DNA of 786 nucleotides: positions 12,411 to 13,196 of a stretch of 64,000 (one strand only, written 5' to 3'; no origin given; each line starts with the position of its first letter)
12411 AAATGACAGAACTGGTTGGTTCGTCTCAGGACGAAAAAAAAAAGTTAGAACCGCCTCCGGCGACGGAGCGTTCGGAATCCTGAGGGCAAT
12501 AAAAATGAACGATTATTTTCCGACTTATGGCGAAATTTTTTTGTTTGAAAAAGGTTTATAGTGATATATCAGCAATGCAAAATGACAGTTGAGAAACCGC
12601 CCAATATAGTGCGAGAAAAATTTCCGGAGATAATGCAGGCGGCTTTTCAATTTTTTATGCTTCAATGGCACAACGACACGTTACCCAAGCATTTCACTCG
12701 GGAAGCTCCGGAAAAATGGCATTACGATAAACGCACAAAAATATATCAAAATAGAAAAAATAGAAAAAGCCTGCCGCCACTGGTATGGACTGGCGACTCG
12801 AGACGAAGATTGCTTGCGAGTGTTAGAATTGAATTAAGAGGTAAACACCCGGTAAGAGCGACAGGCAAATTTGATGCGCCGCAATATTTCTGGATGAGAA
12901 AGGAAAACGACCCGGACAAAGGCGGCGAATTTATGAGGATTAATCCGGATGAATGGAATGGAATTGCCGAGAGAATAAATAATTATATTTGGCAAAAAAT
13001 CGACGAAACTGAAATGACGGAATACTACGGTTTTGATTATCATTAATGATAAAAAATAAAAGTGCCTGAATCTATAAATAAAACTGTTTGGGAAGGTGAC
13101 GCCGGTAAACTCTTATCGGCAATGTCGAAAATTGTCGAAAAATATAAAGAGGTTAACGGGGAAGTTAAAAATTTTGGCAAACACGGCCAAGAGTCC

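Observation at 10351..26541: Family of conserved nested-hairpin intergenic elements with covarying stems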

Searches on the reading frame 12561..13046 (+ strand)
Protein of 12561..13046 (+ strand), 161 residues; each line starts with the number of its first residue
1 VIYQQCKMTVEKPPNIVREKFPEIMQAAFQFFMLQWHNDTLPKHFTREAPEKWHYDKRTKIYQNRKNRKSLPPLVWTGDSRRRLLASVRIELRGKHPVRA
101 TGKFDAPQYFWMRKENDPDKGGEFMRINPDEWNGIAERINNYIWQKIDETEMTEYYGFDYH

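Call 14: search_protein_families(library=pfam, proteins=[window:12561-13046:+], max_evalue=0.01)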
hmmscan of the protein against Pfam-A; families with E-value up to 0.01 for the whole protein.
window:12561-13046:+ (161 aa): 0 families

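Call 15: search_protein_families(library=phrogs, proteins=[window:12561-13046:+], max_evalue=0.01)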
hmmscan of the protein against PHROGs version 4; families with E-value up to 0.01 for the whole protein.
window:12561-13046:+ (161 aa): 0 families

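Call 83: search_protein_families(library=ncbifam, proteins=[window:12582-13046:+], max_evalue=0.01)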
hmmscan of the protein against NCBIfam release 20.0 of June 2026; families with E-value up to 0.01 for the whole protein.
window:12582-13046:+ (154 aa): 0 families
